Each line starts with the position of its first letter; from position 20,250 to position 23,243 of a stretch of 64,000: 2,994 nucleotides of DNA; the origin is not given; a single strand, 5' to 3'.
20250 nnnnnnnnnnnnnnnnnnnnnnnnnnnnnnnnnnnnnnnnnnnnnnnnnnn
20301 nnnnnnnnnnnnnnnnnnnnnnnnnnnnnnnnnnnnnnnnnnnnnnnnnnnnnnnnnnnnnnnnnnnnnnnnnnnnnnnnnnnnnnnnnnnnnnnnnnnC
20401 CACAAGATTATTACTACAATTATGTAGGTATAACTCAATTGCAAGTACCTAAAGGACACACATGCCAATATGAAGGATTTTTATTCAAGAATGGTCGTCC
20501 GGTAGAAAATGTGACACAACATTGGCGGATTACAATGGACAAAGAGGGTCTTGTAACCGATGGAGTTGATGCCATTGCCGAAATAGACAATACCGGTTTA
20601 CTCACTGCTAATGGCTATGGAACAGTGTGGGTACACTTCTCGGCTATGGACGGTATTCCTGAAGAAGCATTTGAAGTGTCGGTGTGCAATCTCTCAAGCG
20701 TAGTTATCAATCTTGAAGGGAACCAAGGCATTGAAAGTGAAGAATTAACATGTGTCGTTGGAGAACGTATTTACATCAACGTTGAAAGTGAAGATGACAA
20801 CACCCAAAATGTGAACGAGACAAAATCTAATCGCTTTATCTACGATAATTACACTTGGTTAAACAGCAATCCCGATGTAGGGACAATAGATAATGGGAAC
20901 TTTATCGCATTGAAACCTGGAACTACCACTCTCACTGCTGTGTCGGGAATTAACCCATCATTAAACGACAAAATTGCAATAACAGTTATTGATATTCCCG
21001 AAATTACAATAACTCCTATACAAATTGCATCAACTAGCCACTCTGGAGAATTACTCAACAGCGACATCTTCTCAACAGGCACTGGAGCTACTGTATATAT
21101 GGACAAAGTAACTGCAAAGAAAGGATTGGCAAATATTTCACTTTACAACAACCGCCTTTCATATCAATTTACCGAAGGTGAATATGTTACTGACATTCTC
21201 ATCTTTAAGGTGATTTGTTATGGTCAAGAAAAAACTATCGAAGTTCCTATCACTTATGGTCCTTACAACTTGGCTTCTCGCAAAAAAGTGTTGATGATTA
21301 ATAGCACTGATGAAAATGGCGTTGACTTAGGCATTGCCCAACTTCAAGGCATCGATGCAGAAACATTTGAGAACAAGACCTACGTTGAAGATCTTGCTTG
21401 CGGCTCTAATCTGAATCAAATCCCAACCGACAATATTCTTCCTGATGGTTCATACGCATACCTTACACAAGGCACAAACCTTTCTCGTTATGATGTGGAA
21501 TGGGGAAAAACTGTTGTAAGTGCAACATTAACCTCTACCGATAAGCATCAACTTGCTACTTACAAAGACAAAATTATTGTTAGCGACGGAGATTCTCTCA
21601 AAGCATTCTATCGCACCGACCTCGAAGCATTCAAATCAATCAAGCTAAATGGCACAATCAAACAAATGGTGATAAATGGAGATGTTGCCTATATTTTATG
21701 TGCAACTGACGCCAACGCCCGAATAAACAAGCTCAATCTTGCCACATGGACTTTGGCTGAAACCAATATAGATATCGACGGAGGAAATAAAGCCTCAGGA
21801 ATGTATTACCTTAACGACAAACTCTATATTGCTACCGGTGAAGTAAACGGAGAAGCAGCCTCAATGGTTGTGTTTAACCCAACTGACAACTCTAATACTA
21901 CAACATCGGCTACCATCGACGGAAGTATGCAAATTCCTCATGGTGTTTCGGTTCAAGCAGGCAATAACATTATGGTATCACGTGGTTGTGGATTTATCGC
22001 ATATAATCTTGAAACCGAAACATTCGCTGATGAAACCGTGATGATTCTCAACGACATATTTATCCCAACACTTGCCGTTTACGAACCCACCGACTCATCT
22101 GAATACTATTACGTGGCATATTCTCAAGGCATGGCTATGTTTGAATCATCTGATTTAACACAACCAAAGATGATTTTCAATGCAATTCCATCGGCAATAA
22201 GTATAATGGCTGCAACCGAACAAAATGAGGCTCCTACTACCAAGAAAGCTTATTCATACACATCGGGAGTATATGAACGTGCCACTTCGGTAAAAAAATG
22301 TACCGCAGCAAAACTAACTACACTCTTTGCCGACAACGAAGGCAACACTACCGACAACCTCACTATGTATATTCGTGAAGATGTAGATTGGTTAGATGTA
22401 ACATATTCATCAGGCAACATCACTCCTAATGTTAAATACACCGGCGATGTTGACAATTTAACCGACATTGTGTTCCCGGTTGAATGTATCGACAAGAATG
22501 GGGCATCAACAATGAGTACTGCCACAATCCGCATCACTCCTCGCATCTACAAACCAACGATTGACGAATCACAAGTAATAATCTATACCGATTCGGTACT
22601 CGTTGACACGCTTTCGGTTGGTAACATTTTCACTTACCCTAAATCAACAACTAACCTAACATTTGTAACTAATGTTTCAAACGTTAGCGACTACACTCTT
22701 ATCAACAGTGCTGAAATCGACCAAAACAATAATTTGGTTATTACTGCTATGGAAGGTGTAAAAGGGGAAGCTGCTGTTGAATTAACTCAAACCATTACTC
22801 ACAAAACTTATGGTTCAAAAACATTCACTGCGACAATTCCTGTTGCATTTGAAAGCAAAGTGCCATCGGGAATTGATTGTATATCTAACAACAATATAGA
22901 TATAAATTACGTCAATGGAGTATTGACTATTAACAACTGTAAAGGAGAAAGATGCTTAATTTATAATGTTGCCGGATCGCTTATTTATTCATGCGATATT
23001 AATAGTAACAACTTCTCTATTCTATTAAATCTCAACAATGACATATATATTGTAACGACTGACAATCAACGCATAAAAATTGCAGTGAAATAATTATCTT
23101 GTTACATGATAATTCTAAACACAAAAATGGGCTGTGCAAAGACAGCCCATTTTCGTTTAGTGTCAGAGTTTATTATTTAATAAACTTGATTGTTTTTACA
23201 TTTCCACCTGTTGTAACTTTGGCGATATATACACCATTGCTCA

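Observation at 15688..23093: Rosetta-stone relationship: the 1437-aa protein recapitulates the modules of the two preceding genes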

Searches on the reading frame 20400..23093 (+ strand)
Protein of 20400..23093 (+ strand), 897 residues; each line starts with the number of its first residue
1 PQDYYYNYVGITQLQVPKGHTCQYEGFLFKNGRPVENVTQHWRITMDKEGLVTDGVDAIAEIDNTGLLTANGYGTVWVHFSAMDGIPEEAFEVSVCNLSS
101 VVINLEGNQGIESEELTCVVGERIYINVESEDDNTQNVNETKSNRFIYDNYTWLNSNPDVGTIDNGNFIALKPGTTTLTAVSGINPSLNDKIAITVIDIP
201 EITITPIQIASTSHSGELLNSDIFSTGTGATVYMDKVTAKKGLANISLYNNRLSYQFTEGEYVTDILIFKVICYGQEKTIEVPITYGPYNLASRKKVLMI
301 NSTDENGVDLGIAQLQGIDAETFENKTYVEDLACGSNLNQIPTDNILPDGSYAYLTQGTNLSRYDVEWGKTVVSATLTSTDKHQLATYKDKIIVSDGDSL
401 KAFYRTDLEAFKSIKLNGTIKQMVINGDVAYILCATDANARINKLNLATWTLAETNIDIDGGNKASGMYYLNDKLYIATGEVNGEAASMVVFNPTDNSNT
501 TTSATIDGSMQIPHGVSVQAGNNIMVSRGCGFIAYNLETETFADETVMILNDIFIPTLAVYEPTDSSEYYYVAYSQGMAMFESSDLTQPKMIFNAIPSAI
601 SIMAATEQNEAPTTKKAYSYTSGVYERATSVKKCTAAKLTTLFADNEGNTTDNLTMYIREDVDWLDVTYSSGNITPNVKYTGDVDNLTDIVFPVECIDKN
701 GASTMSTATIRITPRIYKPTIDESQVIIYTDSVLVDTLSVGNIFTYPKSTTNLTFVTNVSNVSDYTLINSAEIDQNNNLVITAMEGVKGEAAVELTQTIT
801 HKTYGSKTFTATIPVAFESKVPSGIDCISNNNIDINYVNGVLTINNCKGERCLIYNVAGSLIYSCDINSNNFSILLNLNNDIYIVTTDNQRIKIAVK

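Call 20: find_homologous_proteins(query=window:20400-23093:+, max_evalue=0.001)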
Query window:20400-23093:+ (897 aa): 69 proteins with E <= 0.001 among 8000 candidates.
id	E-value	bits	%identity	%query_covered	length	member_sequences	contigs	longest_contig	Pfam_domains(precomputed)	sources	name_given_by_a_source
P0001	0.0e+0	1611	81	100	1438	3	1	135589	-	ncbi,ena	-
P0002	0.0e+0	1598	80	100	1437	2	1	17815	-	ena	-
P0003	0.0e+0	1532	77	100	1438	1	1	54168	-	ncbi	-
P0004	0.0e+0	1507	75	100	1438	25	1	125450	-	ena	-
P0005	0.0e+0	1502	75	100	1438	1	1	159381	-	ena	-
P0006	0.0e+0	1498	75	100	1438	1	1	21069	-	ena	-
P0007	0.0e+0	1494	74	100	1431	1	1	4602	-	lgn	-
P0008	0.0e+0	1493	74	100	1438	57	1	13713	-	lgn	-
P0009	0.0e+0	1488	74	100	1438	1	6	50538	-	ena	-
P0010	0.0e+0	1487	74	100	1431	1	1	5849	-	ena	-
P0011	0.0e+0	1441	72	100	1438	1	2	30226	PF19910.6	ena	-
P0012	0.0e+0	1434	72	100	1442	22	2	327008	-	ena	-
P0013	0.0e+0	1386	69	100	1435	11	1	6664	-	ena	-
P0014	0.0e+0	1375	69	100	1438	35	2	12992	-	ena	-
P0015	0.0e+0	1325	67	100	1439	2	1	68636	-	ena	-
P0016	0.0e+0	1288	65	100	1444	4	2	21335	-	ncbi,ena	-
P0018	0.0e+0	1202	61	100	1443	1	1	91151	PF19910.6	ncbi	-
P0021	0.0e+0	1075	59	100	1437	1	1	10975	-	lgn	-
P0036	3.8e-131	457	36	97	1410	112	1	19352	PF26182.1,PF18962.8,PF02368.25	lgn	-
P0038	1.6e-106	376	31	96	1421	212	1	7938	PF18962.8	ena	-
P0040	4.0e-103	364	33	92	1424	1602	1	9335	PF18962.8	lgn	-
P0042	3.3e-96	341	30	96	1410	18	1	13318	PF21461.4,PF18962.8,PF02368.25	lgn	-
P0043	9.3e-96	340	30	97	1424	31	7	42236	PF18962.8,PF02368.25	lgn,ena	-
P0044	3.9e-94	335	30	100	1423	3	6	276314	PF18962.8,PF02368.25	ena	-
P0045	9.4e-94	333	29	100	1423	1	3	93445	PF18962.8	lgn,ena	-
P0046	1.2e-92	330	31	92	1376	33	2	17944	PF26182.1,PF21461.4,PF18962.8,PF02368.25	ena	-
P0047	1.2e-90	323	36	54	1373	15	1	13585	PF18962.8,PF02368.25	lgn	-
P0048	1.5e-89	319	36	49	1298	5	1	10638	PF26182.1,PF18962.8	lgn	-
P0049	4.5e-88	314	28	91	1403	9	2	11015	PF18962.8,PF02368.25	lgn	-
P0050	5.8e-82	294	36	46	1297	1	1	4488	PF26182.1,PF21461.4,PF18962.8,PF02368.25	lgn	-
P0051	1.1e-80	290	36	46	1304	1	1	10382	PF26182.1,PF21461.4,PF18962.8,PF02368.25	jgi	-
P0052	2.2e-80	289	30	96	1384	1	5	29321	PF18962.8,PF02368.25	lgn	-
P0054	4.4e-76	275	36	46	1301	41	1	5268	PF18962.8,PF02368.25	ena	-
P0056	3.7e-64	235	43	32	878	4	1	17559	PF17963.8,PF18962.8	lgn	-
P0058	2.2e-57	213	41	32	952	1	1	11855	PF26182.1,PF17963.8,PF21461.4,PF18962.8,PF22359.3,PF02368.25,PF26918.1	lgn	-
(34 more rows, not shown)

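Call 24: find_encoding_contigs(protein=P0001, flank=10000, max_places=3)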
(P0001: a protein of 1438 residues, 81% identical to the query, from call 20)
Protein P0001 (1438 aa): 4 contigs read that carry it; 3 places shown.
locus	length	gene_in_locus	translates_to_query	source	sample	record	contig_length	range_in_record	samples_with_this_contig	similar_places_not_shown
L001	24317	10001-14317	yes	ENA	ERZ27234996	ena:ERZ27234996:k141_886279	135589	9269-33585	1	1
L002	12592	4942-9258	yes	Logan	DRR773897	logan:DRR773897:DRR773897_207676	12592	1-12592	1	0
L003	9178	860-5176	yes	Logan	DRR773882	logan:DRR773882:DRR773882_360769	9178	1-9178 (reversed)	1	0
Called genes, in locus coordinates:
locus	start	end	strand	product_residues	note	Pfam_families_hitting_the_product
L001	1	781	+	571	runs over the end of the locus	PF02776:TPP_enzyme_N, PF00205:TPP_enzyme_M, PF02775:TPP_enzyme_C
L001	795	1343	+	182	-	PF22629:ACT_AHAS_ss, PF10369:ALS_ss_C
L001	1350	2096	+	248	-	PF01643:Acyl-ACP_TE, PF13279:4HBT_2 (faint), PF20791:Acyl-ACP_TE_C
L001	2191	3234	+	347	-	PF03446:NAD_binding_2 (weak), PF07991:KARI_N, PF01450:KARI_C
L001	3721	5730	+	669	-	PF07715:Plug, PF00593:TonB_dep_Rec_b-barrel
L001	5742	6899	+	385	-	PF16819:DUF5074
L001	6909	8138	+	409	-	-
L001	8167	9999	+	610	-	PF16819:DUF5074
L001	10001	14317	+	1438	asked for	-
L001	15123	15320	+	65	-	-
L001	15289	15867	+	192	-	-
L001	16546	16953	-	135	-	-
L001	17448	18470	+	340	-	PF01063:Aminotran_4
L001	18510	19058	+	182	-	PF01966:HD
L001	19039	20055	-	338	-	PF01757:Acyl_transf_3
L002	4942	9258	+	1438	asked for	-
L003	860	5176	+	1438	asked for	-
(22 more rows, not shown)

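Call 26: find_related_loci(query=A1, collection=genome_contigs, flank=10000)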
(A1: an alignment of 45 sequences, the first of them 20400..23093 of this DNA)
Query A1 (897 aa) in genome_contigs; peptide patterns used: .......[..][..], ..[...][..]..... (x = any residue, [..] = any of these).
90 stretches matched a pattern; 56 encode a relative of the query (tblastn E <= 1e-3); 56 distinct loci.
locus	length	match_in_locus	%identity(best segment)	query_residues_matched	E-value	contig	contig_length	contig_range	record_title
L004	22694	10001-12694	81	1-897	0e+0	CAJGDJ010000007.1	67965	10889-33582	MAG: uncultured Muribaculaceae bacterium isolate MAG53 genome assembly, contig: k141_3592824_length_67965_cov_12.9904, w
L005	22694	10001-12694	77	1-897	0e+0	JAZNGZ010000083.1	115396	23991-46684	MAG: Muribaculaceae bacterium isolate T1900044698_TS20190164.MAGScoT_cleanbin_000002 SGB_1787_k141_641556, whole genome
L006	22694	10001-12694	74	1-897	0e+0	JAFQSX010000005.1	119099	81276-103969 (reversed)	MAG: Muribaculaceae bacterium isolate RGIG2121 Goat_Colon-4__c94236, whole genome shotgun sequence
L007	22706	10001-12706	69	1-897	0e+0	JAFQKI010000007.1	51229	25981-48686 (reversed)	MAG: Muribaculaceae bacterium isolate RGIG1898 Goat_Cecum.Co__c1325315, whole genome shotgun sequence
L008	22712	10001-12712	61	1-897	0e+0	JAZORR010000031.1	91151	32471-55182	MAG: Muribaculaceae bacterium isolate T1900045553_YK20190247.MAGScoT_cleanbin_000001 SGB_7888_k141_153138, whole genome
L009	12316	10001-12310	74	1-768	0e+0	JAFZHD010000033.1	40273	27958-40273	MAG: Muribaculaceae bacterium isolate RGIG7762 Water_buffalos_Rectum.Co__c2314726, whole genome shotgun sequence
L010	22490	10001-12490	59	1-821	0e+0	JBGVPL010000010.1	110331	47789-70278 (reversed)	MAG: Candidatus Aphodosoma sp. isolate fecal_MAG_189 fecal_MAG_189_contig_0010, whole genome shotgun sequence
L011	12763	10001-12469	59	1-818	0e+0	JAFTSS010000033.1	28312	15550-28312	MAG: Paludibacteraceae bacterium isolate RGIG4115 Roe_deer_Cecum.Co__c651444, whole genome shotgun sequence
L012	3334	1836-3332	83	1-499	0e+0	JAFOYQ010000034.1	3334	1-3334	MAG: Muribaculaceae bacterium isolate RGIG918 Dairy_cattle_Rectum-4__c129765, whole genome shotgun sequence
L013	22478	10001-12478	60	1-821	0e+0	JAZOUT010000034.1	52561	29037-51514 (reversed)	MAG: Candidatus Aphodosoma sp. isolate T1900045531_YK20190225.MAGScoT_cleanbin_000019 SGB_7726_k141_2364577, whole genom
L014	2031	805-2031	54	2-422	1e-143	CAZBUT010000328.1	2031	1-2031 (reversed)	MAG TPA_asm: uncultured Muribaculaceae bacterium isolate SRP315200_co2_521 genome assembly, contig: NODE_128364_length_2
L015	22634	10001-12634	34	1-897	2e-130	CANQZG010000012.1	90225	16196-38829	MAG: uncultured Muribaculaceae bacterium isolate Lapin-018__bin5 genome assembly, contig: Lapin-018__NODE_182_length_902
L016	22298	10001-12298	33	1-835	3e-105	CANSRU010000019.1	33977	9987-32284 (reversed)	MAG TPA_asm: uncultured Porphyromonadaceae bacterium isolate SRR15510228_bin.48_metawrap_v1.3_MAG genome assembly, conti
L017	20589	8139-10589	33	1-859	3e-102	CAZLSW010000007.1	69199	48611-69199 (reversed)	MAG TPA_asm: uncultured Muribaculaceae bacterium isolate SRP222994_co1_569 genome assembly, contig: NODE_548_length_6919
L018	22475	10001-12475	30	2-891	1e-101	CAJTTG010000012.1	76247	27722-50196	MAG TPA_asm: uncultured Muribaculaceae bacterium isolate MGBC108134 genome assembly, contig: MGBC108134.12, whole genome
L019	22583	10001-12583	36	1-867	2e-139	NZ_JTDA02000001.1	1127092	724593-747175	Coprobacter secundus strain 177 1, whole genome shotgun sequence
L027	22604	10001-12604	32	1-857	1e-114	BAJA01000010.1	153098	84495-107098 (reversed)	Bacteroides nordii WAL 11050 = JCM 12987 DNA, contig: JCM12987.contig00010, whole genome shotgun sequence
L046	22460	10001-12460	32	1-825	3e-108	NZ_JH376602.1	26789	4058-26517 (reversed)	Paraprevotella clara YIT 11840 Scfld46, whole genome shotgun sequence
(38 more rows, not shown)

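Call 39: predict_structure(alignment_id=A1)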
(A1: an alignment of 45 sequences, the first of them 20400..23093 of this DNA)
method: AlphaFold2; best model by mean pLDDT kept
length: 897 residues; sequences in the alignment: 45
mean_pLDDT: 88.8   pTM: 0.70
mean pLDDT of the five models: 88.8, 88.5, 88.0, 87.8, 87.5
residues with pLDDT >= 90: 576; 70-90: 272; 50-70: 26; < 50: 23
segments of 3 or more residues with pLDDT < 50: 107-113, 335-340, 823-830
pLDDT, mean of each block of 10 residues (from residue 1): 79 87 92 86 90 86 92 91 89 88 63 71 87 66 75 93 91 93 89 90 91 91 87 93 89 92 92 90 92 93 84 90 90 56 85 93 92 92 94 96 96 94 95 91 92 81 90 94 89 92 83 83 92 95 94 91 85 94 92 92 94 95 93 95 92 93 91 94 95 96 95 96 92 88 94 96 94 95 90 97 95 90 44 75 89 88 91 87 86 79
secondary structure, 60 per line:
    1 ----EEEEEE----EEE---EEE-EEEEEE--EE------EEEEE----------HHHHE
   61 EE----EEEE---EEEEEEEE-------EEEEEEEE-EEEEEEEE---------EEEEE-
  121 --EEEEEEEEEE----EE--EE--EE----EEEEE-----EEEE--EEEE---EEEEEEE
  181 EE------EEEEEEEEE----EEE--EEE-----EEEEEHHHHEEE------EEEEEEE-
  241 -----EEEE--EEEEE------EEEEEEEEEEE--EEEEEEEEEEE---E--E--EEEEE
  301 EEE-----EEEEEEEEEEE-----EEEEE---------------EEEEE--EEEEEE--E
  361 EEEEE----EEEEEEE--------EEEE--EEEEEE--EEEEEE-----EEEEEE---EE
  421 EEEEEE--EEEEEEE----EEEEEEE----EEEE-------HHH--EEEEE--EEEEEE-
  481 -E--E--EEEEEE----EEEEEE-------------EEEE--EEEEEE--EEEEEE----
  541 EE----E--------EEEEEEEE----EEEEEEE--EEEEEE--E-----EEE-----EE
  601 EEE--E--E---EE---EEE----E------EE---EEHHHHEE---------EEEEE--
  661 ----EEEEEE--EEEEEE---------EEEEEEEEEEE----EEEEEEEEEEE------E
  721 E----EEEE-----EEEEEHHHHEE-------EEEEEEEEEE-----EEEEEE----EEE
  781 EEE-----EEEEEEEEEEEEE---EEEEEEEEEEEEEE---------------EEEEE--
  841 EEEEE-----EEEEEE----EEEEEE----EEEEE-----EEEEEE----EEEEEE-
elements in order (helices of 4 or more, strands of 3 or more residues): E5-10 E15-17 E21-23 E25-30 E41-45 H56-59 E60-62 E67-70 E74-81 E89-96 E98-105 E115-119 E123-132 E151-155 E161-164 E167-170 E174-182 E189-197 E202-204 E207-209 E215-219 H220-223 E224-226 E233-239 E246-249 E252-256 E263-273 E276-286 E296-303 E309-319 E325-329 E345-349 E352-357 E360-365 E370-376 E385-388 E391-396 E399-404 E410-415 E419-426 E429-435 E440-446 E451-454 E467-471 E474-479 E488-493 E498-503 E517-520 E523-528 E531-536 E556-563 E568-574 E577-582 E591-593 E599-603 E618-620 H639-642 E654-658 E665-670 E673-678 E688-698 E703-713 E726-729 E735-739 H740-743 E753-762 E768-773 E778-783 E789-801 E805-818 E834-838 E841-845 E851-856 E861-866 E871-875 E881-886 E891-896

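Call 41: fold_search(model_id=the predicted structure, library=pdb)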
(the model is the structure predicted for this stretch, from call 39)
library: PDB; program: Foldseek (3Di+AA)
matches with E <= 10: 1802; with E <= 0.001: 777
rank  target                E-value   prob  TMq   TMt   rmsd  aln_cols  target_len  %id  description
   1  9hcj_10               9.8e-18  1.00  0.16  0.09  85.9      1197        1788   10  D. discoideum nuclear pore complex (released 2024-12-25)
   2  7r5k_10               1.3e-15  1.00  0.18  0.11  69.0      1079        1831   11  Human nuclear pore complex (constricted) (released 2022-06-22)
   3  7z4b_DW               1.1e-12  1.00  0.17  0.16  53.0      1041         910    8  Bacteriophage SU10 virion (C1) (released 2022-12-28)
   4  9ijj_h                3.2e-12  1.00  0.12  0.09  45.8      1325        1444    7  In situ structure of the central apparatus in mouse sperm axoneme. (released 2025-06-04)
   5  9ijj_4H               1.0e-11  1.00  0.11  0.04  110.0      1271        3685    8  In situ structure of the central apparatus in mouse sperm axoneme. (released 2025-06-04)
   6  9ijj_4I               1.9e-11  1.00  0.12  0.05  98.6      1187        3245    9  In situ structure of the central apparatus in mouse sperm axoneme. (released 2025-06-04)
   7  4aq1_C                2.4e-11  1.00  0.13  0.17  38.9       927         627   10  Structure of the SbsB S-layer protein of Geobacillus stearothermophilus PV72p2 in complex with nanobody KB6 (released 2012-06-13)
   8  6vg1_A                2.6e-11  1.00  0.13  0.17  70.1       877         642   10  xenopus protocadherin 8.1 EC1-6 (released 2020-03-11)
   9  4aq1_A                2.8e-11  1.00  0.13  0.15  39.5       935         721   10  Structure of the SbsB S-layer protein of Geobacillus stearothermophilus PV72p2 in complex with nanobody KB6 (released 2012-06-13)
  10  9oz1_A                3.7e-11  1.00  0.17  0.19  37.5       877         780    9  Cryo-EM structure of chicken ROS1 in apo-state. Cryo-EM refinement is focused on the "leg" region of chicken ROS1. (released 2026-02-25)
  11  4a2l_D                6.1e-11  1.00  0.23  0.28  30.1       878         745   12  Structure of the periplasmic domain of the heparin and heparan sulphate sensing hybrid two component system BT4663 in  (released 2012-05-02)
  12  3ott_B                8.7e-11  1.00  0.24  0.29  30.7       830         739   12  Crystal Structure of the extracellular domain of the putative one component system BT4673 from B. thetaiotaomicron (released 2011-08-10)
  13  6vg1_B                8.7e-11  1.00  0.13  0.17  69.3       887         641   10  xenopus protocadherin 8.1 EC1-6 (released 2020-03-11)
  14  4a2l_C                1.0e-10  1.00  0.24  0.29  30.4       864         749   12  Structure of the periplasmic domain of the heparin and heparan sulphate sensing hybrid two component system BT4663 in  (released 2012-05-02)
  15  9ijj_4G               1.0e-10  1.00  0.11  0.04  96.3      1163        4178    9  In situ structure of the central apparatus in mouse sperm axoneme. (released 2025-06-04)
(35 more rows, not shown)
